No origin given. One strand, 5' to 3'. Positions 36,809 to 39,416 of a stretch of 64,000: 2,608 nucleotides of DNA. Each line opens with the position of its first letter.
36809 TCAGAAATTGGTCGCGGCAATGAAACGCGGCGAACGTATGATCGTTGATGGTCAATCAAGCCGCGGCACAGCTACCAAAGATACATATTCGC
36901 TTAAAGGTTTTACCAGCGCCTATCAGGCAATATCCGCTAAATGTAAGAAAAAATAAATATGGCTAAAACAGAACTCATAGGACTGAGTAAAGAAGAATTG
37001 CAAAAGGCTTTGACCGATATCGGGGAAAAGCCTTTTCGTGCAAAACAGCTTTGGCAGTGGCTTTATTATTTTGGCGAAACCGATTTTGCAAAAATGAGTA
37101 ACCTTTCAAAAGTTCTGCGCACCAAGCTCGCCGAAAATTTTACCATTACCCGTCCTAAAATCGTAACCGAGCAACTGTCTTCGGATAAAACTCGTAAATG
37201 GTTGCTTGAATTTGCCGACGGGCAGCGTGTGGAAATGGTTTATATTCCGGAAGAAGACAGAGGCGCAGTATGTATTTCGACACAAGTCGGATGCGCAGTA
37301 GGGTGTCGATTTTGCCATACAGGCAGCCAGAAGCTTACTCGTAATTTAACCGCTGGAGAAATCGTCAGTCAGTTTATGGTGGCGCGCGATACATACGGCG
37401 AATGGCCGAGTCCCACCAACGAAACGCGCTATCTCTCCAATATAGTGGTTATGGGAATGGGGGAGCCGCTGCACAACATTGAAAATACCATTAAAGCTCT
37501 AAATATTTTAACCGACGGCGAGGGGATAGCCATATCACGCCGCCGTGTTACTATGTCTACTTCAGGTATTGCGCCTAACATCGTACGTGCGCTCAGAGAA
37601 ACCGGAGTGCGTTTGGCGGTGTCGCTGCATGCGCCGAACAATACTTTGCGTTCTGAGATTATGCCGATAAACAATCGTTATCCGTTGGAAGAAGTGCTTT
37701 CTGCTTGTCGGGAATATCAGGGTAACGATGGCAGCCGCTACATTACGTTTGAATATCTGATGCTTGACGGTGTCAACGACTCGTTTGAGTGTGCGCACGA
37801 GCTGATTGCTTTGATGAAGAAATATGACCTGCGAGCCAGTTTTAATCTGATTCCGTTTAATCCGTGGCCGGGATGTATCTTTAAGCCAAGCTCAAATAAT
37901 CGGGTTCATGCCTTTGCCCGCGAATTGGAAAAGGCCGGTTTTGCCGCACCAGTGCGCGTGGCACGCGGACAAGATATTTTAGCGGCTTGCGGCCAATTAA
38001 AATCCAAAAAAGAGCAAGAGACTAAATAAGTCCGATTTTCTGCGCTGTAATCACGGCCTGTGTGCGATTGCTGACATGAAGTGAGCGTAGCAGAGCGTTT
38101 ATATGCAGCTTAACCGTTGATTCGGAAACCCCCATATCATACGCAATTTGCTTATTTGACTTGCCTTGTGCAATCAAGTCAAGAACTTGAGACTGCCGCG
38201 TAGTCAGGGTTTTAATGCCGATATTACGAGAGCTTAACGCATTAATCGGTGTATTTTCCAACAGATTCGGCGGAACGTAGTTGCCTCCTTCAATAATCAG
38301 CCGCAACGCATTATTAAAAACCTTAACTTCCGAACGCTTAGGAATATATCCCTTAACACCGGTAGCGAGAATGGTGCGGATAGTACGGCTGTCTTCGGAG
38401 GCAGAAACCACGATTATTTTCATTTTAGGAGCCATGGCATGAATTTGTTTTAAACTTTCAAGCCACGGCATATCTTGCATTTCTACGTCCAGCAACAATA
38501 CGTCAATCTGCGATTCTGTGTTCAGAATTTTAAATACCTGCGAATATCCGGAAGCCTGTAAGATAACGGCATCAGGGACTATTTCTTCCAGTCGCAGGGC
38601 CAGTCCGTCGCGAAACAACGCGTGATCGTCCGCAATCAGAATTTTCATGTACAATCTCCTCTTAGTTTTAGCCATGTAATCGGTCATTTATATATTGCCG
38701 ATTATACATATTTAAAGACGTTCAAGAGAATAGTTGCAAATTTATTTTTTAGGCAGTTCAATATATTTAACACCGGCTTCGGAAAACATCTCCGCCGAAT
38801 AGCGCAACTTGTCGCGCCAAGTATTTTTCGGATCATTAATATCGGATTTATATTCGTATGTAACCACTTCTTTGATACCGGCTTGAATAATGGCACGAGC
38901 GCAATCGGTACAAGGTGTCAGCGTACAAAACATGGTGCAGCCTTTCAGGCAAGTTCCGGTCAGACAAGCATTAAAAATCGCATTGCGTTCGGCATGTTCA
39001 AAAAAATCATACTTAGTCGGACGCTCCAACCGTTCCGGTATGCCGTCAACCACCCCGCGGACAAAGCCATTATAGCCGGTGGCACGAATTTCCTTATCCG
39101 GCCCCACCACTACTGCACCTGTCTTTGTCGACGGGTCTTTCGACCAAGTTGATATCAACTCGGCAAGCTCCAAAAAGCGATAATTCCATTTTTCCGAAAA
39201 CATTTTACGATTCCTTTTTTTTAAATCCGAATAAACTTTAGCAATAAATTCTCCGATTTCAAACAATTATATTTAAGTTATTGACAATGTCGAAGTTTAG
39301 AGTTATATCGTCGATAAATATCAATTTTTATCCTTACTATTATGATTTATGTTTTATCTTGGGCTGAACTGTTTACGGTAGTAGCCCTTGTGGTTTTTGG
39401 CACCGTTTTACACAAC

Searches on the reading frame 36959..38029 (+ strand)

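Call 13: search_protein_families(library=pfam, proteins=[window:36959-38029:+], max_evalue=0.01)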
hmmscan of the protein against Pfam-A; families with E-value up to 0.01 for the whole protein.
window:36959-38029:+ (356 aa): 2 families
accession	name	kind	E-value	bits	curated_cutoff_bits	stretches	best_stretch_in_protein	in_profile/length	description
PF21016.3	RlmN_N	-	2.3e-21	75.7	24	1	5-63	2-60/60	Ribosomal RNA large subunit methyltransferase N-terminal domain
PF04055.27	Radical_SAM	-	6e-17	62.7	29.5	1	106-275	1-157/166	Radical SAM superfamily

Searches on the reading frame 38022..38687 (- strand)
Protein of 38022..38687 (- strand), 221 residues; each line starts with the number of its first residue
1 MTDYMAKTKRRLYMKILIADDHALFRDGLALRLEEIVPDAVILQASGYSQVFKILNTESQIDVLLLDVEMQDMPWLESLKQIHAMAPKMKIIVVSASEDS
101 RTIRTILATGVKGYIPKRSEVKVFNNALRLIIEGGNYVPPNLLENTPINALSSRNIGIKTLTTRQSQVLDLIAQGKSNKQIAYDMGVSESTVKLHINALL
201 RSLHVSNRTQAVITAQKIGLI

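Call 16: search_protein_families(library=pfam, proteins=[window:38022-38687:-], max_evalue=0.01)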
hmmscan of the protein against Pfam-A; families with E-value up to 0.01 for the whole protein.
window:38022-38687:- (221 aa): 9 families
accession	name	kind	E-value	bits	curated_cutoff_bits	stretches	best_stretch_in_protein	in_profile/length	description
PF00196.25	GerE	-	2.5e-19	69.1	23.5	1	160-215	2-57/57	Bacterial regulatory proteins, luxR family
PF00072.30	Response_reg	-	1.6e-17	64.1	30.2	1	16-126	1-108/111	Response regulator receiver domain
PF08281.18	Sigma70_r4_2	-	1.6e-06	28.1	25.7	1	158-197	8-48/54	Sigma-70, region 4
PF13384.12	HTH_23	-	0.00037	20.7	24.6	1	167-194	9-36/50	Homeodomain-like domain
PF04545.22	Sigma70_r4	-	0.0015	18.5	24.1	1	158-198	2-43/50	Sigma-70, region 4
PF14493.12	HTH_40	-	0.0023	18.6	27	1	167-204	4-41/89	Helix-turn-helix domain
PF13551.12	HTH_29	-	0.0025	18.3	28.1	1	167-192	3-29/64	Winged helix-turn helix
PF02796.21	HTH_7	-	0.0028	18.2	23.8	1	164-193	10-39/45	Helix-turn-helix domain of resolvase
PF13936.12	HTH_38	-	0.0087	16.2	27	0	169-192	14-37/44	Helix-turn-helix domain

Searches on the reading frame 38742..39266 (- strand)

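Call 16: search_protein_families(library=pfam, proteins=[window:38742-39266:-], max_evalue=0.01)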
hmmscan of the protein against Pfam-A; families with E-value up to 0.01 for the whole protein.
window:38742-39266:- (174 aa): 2 families
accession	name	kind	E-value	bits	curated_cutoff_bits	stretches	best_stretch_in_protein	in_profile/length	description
PF00383.29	dCMP_cyt_deam_1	-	1.4e-22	80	25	1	26-137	2-101/102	Cytidine and deoxycytidylate deaminase zinc-binding region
PF14437.12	MafB19-deam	-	1.7e-17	64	27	1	31-139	7-102/142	MafB19-like deaminase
